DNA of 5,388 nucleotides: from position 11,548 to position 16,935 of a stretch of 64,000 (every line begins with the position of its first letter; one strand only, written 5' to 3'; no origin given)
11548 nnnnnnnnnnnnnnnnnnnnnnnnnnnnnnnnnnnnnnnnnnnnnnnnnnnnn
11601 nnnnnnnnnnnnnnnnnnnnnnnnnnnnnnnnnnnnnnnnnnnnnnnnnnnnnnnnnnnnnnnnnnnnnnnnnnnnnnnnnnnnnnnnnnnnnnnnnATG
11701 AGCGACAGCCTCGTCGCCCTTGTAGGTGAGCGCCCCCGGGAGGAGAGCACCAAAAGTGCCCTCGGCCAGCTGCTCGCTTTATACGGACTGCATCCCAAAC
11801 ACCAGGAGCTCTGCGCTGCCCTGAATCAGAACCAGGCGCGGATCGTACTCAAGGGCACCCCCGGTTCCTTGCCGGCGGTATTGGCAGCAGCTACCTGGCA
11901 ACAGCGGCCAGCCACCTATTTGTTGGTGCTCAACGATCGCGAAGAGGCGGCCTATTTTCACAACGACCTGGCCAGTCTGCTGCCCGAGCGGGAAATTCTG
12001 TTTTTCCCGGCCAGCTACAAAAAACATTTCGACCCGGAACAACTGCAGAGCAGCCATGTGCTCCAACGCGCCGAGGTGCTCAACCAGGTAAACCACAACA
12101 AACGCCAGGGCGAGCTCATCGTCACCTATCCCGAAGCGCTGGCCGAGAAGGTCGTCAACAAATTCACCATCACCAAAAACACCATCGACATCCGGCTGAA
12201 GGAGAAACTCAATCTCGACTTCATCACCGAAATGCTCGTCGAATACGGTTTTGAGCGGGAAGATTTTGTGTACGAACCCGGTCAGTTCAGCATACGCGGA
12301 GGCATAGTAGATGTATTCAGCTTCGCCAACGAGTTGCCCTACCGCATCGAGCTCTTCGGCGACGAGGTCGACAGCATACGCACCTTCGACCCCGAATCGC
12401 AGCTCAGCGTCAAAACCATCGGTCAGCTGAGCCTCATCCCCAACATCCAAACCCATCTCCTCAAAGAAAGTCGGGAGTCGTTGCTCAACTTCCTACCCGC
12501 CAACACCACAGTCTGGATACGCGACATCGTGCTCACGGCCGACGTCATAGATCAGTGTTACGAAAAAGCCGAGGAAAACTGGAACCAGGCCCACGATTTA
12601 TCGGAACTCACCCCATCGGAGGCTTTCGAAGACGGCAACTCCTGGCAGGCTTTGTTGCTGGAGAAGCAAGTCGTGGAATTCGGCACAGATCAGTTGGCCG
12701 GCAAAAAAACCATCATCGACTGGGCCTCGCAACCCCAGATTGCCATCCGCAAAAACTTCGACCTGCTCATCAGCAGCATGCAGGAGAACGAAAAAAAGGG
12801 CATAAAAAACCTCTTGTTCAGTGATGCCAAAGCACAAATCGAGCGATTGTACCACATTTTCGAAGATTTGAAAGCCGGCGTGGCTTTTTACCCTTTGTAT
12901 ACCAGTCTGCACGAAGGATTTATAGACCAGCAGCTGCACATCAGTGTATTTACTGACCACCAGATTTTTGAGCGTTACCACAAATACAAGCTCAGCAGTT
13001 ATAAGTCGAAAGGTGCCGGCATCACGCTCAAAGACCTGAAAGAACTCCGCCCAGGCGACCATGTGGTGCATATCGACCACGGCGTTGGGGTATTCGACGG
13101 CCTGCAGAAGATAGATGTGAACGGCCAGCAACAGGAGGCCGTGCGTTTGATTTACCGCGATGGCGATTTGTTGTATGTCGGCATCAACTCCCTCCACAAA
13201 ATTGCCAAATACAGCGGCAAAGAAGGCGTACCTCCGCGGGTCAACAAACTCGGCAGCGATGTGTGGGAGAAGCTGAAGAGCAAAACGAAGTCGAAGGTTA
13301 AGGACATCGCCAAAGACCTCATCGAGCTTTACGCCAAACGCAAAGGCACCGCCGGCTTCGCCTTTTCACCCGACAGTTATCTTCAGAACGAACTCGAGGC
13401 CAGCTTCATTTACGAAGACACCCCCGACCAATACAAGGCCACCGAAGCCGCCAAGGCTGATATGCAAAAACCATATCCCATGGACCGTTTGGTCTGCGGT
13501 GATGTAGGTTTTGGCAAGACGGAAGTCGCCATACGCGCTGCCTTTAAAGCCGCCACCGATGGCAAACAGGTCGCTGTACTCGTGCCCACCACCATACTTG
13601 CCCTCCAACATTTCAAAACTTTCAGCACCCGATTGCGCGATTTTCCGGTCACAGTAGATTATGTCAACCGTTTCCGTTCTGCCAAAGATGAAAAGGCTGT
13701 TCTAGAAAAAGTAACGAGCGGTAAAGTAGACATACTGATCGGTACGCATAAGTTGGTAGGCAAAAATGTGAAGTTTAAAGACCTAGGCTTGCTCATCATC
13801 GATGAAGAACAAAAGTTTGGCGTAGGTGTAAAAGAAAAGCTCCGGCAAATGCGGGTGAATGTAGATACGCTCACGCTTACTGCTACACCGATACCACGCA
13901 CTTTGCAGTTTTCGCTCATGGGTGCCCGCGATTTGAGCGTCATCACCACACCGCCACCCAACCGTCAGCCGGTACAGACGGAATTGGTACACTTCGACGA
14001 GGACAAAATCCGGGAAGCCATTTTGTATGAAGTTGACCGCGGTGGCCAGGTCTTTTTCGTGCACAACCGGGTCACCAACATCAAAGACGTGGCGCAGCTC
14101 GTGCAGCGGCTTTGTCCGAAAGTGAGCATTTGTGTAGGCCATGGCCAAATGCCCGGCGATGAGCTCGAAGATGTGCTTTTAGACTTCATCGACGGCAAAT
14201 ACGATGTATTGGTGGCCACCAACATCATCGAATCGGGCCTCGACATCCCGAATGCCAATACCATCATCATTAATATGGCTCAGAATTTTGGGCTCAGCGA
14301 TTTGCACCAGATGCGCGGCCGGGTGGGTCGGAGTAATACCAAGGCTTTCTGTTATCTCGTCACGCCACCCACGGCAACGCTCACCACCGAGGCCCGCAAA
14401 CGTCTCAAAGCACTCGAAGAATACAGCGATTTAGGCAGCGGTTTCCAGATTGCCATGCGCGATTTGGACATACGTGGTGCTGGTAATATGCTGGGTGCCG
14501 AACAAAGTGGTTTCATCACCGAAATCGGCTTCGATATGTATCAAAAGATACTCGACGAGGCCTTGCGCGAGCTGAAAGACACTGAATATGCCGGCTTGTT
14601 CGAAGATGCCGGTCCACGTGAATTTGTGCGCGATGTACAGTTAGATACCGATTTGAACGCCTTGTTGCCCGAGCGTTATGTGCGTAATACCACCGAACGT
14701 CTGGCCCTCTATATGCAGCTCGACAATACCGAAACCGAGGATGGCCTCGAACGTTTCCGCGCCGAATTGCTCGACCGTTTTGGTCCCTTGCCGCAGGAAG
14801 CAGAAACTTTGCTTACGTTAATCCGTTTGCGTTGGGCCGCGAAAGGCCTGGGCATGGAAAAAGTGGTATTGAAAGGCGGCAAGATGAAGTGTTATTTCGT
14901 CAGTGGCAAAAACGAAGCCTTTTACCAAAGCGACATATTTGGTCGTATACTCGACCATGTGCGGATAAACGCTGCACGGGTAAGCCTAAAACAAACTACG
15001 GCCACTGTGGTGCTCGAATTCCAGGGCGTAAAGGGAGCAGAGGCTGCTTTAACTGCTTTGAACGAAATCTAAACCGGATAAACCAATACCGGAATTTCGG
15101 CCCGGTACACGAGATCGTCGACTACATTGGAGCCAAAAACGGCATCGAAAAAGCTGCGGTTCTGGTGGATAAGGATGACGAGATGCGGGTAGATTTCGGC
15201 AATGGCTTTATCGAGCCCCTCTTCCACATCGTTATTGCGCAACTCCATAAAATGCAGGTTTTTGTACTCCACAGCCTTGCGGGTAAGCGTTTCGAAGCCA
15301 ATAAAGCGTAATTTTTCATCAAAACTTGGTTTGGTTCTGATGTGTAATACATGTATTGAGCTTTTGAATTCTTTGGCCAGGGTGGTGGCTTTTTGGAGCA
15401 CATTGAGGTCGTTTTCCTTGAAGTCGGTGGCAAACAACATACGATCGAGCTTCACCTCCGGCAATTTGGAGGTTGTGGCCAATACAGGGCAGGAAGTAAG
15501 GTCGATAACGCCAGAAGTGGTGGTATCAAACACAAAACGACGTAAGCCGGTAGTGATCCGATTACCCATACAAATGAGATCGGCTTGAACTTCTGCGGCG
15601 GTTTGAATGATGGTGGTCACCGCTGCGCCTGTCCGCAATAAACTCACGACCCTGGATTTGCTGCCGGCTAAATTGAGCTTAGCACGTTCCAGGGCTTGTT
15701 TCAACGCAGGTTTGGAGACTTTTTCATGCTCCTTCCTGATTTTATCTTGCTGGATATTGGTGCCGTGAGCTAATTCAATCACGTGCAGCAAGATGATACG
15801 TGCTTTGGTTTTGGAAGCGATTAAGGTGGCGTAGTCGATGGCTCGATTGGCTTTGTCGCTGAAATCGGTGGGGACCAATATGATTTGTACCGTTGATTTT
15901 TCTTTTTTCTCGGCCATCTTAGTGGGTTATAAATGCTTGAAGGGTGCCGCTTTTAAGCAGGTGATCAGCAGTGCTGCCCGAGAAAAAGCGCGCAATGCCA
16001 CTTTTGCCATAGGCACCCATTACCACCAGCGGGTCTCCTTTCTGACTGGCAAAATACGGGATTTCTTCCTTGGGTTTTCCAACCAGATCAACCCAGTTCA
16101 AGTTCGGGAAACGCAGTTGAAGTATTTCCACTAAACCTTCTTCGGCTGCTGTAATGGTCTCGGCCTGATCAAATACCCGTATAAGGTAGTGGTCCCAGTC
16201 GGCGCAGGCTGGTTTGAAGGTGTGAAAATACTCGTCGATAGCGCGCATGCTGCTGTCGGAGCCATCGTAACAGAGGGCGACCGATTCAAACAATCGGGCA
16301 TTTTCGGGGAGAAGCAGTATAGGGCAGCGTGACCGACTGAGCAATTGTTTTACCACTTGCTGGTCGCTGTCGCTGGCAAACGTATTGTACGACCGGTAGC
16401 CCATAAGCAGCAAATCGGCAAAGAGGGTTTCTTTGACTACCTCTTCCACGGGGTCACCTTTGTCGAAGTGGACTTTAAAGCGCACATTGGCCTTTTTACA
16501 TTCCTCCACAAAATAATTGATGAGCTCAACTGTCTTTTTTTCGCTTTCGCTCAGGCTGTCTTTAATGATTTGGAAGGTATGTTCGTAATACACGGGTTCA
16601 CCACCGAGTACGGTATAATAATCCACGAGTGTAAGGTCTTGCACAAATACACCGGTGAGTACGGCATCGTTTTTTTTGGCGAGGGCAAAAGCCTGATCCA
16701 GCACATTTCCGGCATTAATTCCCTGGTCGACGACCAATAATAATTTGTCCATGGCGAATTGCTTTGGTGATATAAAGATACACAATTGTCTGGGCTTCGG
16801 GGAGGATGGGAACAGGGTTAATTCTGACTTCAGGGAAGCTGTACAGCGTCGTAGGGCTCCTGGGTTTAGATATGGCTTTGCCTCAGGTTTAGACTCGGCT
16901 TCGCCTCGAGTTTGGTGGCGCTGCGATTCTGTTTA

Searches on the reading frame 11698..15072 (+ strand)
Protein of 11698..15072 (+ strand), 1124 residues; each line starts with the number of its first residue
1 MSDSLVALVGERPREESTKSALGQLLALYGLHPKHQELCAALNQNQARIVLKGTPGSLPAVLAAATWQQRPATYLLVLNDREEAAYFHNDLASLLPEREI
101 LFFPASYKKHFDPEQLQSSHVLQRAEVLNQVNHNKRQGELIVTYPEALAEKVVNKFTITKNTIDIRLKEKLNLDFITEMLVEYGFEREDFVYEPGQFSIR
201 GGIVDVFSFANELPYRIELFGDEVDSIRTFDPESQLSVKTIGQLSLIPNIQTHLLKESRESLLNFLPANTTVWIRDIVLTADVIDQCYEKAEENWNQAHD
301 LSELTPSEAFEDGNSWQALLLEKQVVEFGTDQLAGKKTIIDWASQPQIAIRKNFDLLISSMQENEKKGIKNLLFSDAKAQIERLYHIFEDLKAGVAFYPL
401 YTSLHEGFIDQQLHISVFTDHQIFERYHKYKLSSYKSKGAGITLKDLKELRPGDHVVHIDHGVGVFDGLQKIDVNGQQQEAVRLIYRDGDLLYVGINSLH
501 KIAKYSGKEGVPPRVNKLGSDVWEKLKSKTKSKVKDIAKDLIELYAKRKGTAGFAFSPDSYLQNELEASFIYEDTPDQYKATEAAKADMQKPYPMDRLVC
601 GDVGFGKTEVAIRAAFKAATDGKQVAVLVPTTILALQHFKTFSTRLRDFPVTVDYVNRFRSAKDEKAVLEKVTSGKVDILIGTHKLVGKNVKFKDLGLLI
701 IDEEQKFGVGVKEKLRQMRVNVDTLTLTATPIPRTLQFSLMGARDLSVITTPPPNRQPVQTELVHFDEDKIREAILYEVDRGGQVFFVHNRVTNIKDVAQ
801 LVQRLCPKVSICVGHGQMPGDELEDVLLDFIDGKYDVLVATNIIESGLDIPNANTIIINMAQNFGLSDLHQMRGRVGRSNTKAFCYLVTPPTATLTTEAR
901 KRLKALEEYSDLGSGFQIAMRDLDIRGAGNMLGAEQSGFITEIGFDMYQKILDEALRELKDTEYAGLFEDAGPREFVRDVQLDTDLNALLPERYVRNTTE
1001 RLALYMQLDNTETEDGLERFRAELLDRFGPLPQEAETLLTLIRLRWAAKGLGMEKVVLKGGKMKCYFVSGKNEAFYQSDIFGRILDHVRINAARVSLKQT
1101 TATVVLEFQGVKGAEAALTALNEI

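Call 6: search_protein_families(library=pfam, proteins=[window:11698-15072:+], max_evalue=0.01)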
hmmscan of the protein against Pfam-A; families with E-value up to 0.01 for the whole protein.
window:11698-15072:+ (1124 aa): 8 families
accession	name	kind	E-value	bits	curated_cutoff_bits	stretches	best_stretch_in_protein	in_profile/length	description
PF03461.20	TRCF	-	1.9e-25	89.5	25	1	985-1076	2-93/95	TRCF domain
PF00271.37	Helicase_C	-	1.6e-23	83.5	23.5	1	773-879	8-109/110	Helicase conserved C-terminal domain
PF17757.6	UvrB_inter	-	3.3e-23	82.1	22.9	1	163-249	1-88/91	UvrB interaction domain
PF00270.35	DEAD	-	2.9e-22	79.6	26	1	575-736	1-164/167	DEAD/DEAH box helicase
PF02559.22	CarD_TRCF_RID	-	1.7e-16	60.4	23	1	450-506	1-57/57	CarD-like/TRCF RID domain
PF04851.21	ResIII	-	1.1e-05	25.8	22.5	1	578-731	8-162/164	Type III restriction enzyme, res subunit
PF22590.2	Cas3-like_C_2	-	2.9e-05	24.7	27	1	782-880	2-105/106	CRISPR-associated nuclease/helicase Cas3, C-terminal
PF19833.4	RecG_dom3_C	-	0.0016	18.9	26.8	1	914-940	3-29/87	ATP-dependent DNA helicase RecG, domain 3, C-terminal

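Call 7: search_protein_families(library=padloc, proteins=[window:11698-15072:+], max_evalue=0.01)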
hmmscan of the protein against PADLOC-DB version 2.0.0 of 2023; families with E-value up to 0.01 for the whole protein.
window:11698-15072:+ (1124 aa): 22 families
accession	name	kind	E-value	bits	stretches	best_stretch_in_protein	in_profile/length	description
PDLC02707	PbeA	-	4.8e-11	40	1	768-882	520-621/672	PbeA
PDLC01767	Cas3e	-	1.5e-07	28.3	1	751-850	396-494/680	-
PDLC01252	Cas3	-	2.3e-07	28.6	1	697-882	114-291/324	CAS-I; effector_G3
PDLC00938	Cas3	-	6.9e-07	26.8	1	762-882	203-322/358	CRISPR-associated helicase Cas3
PDLC01770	Cas3g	-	1.1e-06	25.4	1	765-883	234-345/733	-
PDLC02705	PbeA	-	7.4e-06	22.4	1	810-880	552-621/691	PbeA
PDLC02503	BrxHI|BrxHII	-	3.1e-05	20.5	1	740-892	204-357/698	BrxHI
PDLC02865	DpdF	-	0.00013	17.6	1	794-882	986-1073/1499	DpdF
PDLC02870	DpdF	-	0.00019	18.1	1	720-888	163-329/534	DpdF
PDLC03928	PsyrT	-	0.00029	17.3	1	598-890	41-346/689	-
PDLC02704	PbeA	-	0.0003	17.4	1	793-902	548-659/682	PbeA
PDLC02872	DpdF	-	0.00032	17.3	1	583-648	164-229/859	DpdF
PDLC01765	Cas3c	-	0.00052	17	1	715-890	316-478/612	-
PDLC01761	Cas3b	-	0.00064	16.5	1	720-886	383-542/705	-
PDLC02706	PbeA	-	0.0016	15.1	1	821-881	602-661/722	PbeA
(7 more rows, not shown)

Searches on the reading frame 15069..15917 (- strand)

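Call 44: search_protein_families(library=pfam, proteins=[window:15069-15917:-], max_evalue=0.00001)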
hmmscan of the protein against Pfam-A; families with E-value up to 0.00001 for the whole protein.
window:15069-15917:- (282 aa): 1 family
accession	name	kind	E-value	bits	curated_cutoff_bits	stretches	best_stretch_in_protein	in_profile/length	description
PF00582.32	Usp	-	8.9e-35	120.7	24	2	11-147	3-139/141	Universal stress protein family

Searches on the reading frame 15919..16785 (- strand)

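Call 44: search_protein_families(library=pfam, proteins=[window:15919-16785:-], max_evalue=0.00001)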
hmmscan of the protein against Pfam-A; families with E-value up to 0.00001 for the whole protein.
window:15919-16785:- (288 aa): 1 family
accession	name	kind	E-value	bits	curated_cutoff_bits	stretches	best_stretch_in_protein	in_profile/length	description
PF00582.32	Usp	-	1.8e-20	74.4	24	2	13-159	3-140/141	Universal stress protein family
